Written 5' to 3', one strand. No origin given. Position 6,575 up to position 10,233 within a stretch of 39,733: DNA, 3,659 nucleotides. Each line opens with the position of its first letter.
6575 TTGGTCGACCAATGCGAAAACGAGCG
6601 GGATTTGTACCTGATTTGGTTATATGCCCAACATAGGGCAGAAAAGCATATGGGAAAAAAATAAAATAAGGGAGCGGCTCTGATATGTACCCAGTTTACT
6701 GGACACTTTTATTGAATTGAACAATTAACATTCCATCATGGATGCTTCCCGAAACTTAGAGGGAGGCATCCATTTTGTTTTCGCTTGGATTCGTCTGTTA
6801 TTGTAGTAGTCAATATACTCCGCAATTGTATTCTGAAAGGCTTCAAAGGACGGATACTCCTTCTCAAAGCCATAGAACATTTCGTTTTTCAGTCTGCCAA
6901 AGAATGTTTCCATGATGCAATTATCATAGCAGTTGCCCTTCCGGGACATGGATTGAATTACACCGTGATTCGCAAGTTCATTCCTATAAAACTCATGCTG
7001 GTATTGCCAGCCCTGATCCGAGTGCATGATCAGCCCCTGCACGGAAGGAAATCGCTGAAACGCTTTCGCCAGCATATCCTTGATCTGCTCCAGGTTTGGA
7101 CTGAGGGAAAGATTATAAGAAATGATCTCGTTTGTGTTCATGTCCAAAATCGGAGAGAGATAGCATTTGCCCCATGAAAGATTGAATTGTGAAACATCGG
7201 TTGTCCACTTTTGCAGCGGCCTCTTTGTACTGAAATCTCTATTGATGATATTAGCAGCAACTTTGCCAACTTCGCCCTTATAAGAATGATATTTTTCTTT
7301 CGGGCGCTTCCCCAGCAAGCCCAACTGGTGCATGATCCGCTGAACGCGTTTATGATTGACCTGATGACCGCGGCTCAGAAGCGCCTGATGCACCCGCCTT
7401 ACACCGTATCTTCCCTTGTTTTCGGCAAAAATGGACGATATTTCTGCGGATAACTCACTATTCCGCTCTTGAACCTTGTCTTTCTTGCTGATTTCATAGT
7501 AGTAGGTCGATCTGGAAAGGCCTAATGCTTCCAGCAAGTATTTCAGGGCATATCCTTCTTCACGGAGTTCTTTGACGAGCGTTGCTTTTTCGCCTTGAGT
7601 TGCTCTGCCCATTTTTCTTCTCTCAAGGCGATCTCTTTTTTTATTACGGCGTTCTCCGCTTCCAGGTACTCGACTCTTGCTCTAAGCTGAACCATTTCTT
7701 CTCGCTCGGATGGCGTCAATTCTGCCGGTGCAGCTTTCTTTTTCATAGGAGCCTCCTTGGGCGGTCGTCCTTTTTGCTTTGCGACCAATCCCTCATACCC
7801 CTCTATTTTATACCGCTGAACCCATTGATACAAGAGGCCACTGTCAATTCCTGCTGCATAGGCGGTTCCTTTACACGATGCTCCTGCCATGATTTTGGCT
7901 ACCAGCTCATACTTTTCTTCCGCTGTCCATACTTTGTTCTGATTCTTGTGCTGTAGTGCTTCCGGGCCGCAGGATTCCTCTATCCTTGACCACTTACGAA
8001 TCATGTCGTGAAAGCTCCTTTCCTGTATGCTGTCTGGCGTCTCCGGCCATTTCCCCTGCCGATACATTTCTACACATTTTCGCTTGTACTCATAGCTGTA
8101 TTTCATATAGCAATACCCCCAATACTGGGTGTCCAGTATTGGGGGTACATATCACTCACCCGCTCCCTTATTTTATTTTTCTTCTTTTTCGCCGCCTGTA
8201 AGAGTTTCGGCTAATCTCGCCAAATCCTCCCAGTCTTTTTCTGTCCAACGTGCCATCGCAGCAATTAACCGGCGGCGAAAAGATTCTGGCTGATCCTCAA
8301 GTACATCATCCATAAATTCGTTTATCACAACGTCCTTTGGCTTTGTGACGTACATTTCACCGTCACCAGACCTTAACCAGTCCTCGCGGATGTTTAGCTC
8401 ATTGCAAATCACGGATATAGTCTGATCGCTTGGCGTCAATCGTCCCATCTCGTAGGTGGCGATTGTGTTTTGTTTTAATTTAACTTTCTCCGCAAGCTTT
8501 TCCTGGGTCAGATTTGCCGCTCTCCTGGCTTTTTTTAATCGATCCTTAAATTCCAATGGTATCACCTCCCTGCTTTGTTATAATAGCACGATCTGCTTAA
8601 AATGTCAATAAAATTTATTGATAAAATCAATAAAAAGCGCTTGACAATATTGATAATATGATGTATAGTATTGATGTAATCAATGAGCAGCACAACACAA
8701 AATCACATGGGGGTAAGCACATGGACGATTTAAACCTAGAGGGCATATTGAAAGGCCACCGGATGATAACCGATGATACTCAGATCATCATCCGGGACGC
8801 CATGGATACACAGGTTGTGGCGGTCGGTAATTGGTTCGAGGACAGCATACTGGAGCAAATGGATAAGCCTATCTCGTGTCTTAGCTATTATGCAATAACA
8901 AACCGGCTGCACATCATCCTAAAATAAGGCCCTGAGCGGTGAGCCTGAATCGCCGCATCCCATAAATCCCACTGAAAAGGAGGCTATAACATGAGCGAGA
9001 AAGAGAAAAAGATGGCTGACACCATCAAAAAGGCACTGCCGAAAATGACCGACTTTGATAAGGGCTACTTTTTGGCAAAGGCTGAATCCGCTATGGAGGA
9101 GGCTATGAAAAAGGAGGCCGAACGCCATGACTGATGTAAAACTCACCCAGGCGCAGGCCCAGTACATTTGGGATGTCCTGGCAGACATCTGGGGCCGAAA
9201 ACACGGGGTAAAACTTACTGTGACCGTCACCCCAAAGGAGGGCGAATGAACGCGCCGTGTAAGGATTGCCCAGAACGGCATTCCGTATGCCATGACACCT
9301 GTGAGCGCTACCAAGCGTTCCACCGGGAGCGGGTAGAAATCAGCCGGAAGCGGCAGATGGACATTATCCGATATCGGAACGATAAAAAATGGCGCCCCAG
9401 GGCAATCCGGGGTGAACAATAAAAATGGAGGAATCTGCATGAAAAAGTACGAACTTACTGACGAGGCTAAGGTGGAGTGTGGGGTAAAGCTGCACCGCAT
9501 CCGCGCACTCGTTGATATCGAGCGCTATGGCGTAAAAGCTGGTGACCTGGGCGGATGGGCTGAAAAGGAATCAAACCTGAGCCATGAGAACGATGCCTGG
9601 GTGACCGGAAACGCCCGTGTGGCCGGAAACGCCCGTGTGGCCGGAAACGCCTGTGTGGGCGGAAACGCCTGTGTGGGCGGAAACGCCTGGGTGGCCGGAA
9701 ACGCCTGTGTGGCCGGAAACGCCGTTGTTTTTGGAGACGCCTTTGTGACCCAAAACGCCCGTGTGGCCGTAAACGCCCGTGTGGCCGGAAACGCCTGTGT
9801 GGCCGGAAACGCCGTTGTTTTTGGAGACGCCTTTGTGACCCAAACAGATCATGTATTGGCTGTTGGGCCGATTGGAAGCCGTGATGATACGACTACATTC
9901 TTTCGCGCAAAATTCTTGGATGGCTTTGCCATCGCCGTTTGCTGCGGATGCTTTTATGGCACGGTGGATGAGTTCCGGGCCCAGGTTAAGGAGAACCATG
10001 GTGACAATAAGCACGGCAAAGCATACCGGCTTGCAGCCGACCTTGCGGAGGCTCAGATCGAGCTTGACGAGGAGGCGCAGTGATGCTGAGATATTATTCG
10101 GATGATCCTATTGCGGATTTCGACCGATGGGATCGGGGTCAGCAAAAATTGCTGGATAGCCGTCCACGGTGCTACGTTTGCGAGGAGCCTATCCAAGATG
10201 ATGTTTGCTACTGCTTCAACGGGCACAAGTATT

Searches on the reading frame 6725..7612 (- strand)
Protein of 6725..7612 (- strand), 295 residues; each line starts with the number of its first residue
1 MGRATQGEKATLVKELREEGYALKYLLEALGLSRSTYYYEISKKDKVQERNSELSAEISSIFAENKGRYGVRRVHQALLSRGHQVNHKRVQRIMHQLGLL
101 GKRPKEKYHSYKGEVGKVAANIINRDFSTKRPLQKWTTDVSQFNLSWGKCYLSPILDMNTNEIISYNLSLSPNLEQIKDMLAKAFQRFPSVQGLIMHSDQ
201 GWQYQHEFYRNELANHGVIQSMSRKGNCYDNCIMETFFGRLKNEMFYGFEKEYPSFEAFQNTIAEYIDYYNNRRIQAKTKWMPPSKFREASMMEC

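Call 93: search_protein_families(library=phrogs, proteins=[window:6725-7612:-], max_evalue=0.00001)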
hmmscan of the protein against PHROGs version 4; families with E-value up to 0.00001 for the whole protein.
window:6725-7612:- (295 aa): 7 families
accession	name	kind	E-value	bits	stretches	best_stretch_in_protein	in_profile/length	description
phrog_157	-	integration and excision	7.4e-97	326.7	1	10-291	205-487/580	transposase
phrog_4869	-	unknown function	1.1e-38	133.9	1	11-169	4-165/172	-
phrog_956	-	integration and excision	9.8e-38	131.3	1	122-290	33-200/436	transposase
phrog_8347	-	unknown function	9.9e-18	65.1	1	94-183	1-90/95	-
phrog_21036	-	unknown function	6.2e-12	46.5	1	20-108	10-98/109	-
phrog_310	-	integration and excision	2.8e-09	37.3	1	51-291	186-464/696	transposase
phrog_9038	-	unknown function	7e-08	33.4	1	76-182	70-176/186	-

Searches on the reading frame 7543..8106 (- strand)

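Call 93: search_protein_families(library=phrogs, proteins=[window:7543-8106:-], max_evalue=0.00001)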
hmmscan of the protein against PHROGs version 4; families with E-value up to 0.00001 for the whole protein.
window:7543-8106:- (187 aa): 1 family
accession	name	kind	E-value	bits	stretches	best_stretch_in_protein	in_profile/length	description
phrog_151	-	integration and excision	1.6e-14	54.4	1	1-177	62-243/582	transposase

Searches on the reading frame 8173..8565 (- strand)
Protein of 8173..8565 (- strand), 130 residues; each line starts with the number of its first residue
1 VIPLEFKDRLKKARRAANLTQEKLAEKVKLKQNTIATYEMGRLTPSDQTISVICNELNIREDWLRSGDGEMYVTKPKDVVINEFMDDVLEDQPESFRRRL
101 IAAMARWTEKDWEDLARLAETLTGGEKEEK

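Call 93: search_protein_families(library=phrogs, proteins=[window:8173-8565:-], max_evalue=0.00001)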
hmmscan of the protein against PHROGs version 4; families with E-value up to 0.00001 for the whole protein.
window:8173-8565:- (130 aa): 12 families
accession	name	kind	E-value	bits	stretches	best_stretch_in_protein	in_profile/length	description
phrog_8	-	transcription regulation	1.6e-17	65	1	5-104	161-256/346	transcriptional regulator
phrog_4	-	transcription regulation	3.4e-17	63.5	1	5-87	136-205/400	transcriptional repressor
phrog_2967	-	transcription regulation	1.8e-13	51.6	1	5-83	10-85/225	transcriptional regulator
phrog_2328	-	transcription regulation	4.9e-13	50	1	4-71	14-81/128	transcriptional repressor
phrog_3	-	transcription regulation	8.1e-13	49.9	1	5-113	88-179/430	transcriptional repressor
phrog_2439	-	transcription regulation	2.9e-10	40.6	1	8-68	10-70/367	transcriptional regulator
phrog_3037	-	transcription regulation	1.8e-07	32.1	1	4-117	25-121/189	transcriptional repressor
phrog_1373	-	transcription regulation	1.9e-07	32.2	1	3-60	61-118/166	transcriptional regulator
phrog_4836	-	transcription regulation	2.7e-06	28.1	1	4-69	74-139/194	CII-like regulator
phrog_5823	-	transcription regulation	5.5e-06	26.8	1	5-64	6-66/404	transcriptional regulator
phrog_37093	-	transcription regulation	5.5e-06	26.7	0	1-25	1-25/42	transcriptional regulator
phrog_147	-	transcription regulation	1e-05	26.9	0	6-66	5-68/100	transcriptional regulator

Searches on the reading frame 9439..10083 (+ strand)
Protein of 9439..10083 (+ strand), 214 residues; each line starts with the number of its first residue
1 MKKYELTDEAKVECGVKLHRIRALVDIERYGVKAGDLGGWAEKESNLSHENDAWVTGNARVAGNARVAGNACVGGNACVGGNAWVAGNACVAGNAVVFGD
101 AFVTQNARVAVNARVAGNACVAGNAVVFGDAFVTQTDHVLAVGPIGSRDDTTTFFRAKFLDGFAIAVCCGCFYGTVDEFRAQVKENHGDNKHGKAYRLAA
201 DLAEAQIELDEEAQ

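Call 93: search_protein_families(library=phrogs, proteins=[window:9439-10083:+], max_evalue=0.00001)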
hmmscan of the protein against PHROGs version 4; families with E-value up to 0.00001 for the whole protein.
window:9439-10083:+ (214 aa): 5 families
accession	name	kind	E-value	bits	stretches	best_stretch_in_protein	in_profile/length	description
phrog_7964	-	unknown function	2.2e-65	221.3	2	1-133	25-156/269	-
phrog_5070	-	unknown function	4.4e-46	157.6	1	2-139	3-139/182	-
phrog_20532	-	unknown function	3.3e-25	89.4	1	116-211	2-93/100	-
phrog_20149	-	unknown function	8e-18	65.3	1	1-52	2-52/53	-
phrog_36281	-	unknown function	4.3e-06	27.4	1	45-134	170-259/290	-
